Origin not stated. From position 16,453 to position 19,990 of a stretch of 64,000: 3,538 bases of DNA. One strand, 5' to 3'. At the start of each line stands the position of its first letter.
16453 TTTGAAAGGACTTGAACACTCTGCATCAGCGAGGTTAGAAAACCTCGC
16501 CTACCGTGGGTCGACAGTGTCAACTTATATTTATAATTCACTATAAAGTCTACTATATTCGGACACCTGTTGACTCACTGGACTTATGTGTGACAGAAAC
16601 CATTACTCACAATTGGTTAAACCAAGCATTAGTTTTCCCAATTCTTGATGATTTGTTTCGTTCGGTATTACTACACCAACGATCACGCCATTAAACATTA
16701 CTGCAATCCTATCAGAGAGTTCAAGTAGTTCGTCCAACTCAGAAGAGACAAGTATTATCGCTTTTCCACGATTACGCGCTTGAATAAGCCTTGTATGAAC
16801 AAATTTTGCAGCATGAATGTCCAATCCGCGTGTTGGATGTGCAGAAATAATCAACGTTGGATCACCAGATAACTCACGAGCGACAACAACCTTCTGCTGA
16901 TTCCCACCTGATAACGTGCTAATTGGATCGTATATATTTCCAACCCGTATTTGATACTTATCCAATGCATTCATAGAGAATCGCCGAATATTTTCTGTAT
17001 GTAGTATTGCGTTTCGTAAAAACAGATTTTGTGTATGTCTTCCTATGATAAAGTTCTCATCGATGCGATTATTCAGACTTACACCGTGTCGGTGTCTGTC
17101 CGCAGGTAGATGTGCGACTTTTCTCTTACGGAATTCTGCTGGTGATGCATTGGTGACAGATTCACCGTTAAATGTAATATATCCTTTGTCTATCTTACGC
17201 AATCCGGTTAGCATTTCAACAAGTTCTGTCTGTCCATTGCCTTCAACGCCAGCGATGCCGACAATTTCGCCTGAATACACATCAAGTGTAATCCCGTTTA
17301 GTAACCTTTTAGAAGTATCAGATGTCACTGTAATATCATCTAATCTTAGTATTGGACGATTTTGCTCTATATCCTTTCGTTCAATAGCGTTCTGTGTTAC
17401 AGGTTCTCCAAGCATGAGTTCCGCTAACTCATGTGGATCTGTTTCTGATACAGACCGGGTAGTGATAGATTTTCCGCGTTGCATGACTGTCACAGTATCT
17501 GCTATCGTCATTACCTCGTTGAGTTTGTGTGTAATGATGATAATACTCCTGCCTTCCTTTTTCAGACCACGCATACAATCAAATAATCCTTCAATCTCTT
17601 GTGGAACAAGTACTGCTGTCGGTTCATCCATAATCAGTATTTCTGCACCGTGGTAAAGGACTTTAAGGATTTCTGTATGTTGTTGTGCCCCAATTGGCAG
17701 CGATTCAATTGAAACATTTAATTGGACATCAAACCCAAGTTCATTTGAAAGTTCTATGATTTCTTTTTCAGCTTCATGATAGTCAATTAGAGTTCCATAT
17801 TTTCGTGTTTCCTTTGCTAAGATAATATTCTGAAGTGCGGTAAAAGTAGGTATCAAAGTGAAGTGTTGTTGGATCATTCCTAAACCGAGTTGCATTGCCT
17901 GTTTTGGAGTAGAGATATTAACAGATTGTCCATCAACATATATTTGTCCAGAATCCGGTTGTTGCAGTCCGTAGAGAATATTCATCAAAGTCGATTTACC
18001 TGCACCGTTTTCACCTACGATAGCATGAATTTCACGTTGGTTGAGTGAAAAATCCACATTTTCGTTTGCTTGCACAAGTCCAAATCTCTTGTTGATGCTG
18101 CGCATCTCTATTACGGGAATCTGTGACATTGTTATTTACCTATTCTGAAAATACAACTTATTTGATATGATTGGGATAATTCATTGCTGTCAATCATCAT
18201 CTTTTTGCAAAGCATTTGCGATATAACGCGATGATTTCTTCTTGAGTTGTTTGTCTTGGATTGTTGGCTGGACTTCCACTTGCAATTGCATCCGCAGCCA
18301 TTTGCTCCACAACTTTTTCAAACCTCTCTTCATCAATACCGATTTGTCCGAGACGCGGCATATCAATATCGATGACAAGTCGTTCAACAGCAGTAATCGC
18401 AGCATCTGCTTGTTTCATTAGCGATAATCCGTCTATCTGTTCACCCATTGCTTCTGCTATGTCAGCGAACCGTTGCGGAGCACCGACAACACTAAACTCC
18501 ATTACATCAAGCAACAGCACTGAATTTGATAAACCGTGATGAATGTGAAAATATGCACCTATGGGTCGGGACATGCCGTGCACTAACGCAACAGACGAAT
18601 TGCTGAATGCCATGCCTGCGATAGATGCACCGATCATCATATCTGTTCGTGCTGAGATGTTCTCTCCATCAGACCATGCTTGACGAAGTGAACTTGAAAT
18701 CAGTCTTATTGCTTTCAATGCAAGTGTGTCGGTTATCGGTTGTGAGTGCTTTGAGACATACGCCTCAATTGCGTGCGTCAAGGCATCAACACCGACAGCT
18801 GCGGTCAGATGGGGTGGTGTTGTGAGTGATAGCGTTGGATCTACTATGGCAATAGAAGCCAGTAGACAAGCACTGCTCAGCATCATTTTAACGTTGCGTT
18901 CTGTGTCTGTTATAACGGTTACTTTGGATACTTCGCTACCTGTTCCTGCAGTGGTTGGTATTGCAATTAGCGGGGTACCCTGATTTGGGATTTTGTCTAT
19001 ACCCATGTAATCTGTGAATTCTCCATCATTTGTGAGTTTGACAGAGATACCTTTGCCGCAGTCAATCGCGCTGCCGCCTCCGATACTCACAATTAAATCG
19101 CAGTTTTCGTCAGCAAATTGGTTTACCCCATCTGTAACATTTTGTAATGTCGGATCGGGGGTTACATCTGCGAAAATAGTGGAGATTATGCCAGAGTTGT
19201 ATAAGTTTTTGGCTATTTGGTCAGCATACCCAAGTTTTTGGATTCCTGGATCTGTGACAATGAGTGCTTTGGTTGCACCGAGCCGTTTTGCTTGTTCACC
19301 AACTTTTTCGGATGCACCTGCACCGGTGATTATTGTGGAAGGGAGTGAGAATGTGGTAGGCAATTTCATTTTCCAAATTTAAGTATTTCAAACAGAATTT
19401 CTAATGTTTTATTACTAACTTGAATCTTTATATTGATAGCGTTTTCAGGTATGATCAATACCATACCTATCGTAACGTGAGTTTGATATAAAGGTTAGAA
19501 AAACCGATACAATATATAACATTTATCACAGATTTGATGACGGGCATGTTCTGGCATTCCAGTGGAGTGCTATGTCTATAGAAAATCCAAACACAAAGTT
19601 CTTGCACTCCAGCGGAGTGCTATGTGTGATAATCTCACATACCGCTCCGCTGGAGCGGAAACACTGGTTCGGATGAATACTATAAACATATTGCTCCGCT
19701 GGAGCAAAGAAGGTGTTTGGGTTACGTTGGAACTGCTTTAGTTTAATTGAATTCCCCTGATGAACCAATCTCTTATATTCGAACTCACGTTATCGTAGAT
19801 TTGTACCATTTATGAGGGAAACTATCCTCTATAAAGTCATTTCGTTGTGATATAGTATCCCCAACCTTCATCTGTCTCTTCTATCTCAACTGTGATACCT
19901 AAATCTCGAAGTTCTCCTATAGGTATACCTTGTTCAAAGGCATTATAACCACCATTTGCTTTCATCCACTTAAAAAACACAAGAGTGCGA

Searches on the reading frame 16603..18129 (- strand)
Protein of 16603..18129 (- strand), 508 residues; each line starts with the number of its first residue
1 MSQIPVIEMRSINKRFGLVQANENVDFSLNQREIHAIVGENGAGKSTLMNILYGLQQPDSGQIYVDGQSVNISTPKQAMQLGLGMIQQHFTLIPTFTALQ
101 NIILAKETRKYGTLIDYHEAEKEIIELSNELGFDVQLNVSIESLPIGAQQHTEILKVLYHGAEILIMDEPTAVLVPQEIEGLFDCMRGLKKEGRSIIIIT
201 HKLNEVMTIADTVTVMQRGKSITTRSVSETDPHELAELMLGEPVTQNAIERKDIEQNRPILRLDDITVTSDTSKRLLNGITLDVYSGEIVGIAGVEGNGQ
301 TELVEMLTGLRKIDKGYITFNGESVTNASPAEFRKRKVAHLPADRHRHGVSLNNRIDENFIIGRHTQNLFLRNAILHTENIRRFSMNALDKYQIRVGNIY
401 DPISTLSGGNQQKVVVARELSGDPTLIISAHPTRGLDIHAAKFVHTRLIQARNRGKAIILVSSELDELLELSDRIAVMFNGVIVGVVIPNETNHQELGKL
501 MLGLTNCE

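Call 12: search_protein_families(library=pfam, proteins=[window:16603-18129:-])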
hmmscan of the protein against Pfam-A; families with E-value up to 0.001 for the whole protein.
window:16603-18129:- (508 aa): 8 families
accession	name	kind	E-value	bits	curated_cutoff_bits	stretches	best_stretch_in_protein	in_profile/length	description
PF00005.33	ABC_tran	-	1.9e-48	165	25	2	23-172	2-137/137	ABC transporter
PF13304.12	AAA_21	-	3.3e-07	31.1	27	1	34-63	1-30/304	AAA domain, putative AbiEii toxin, Type IV TA system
PF09818.15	ABC_ATPase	-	1.6e-05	24.6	23.2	0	164-219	190-249/283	P-loop domain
PF13514.12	AAA_27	-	5.9e-05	23.2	22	1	15-61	10-59/206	AAA domain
PF02463.25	SMC_N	-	7.1e-05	22.8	40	0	31-217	23-213/220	RecF/RecN/SMC N terminal domain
PF13476.12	AAA_23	-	0.0001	23.5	27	1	21-52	11-39/201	AAA domain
PF13175.12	AAA_15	-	0.00014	22.1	32.1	1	23-76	17-74/374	AAA ATPase domain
PF13555.12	AAA_29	-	0.00035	20.7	27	0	25-49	15-39/61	P-loop containing region of AAA domain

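Call 67: find_encoding_contigs(protein=window:16603-18129:-, flank=3000, max_places=6)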
Protein window:16603-18129:- (508 aa): no gene with exactly this product is on record in the collection.

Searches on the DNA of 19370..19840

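Call 94: search_rna_families(source=window, start=19370, end=19840, threshold=evalue, max_evalue=1)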
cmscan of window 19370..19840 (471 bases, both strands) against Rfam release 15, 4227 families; matches with E-value up to 1: 1.
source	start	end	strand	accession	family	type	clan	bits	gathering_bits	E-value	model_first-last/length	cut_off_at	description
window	19531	19728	+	RF00885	MIR821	Gene; miRNA;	-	19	249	0.27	1-275/275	no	MIR821 microRNA precursor family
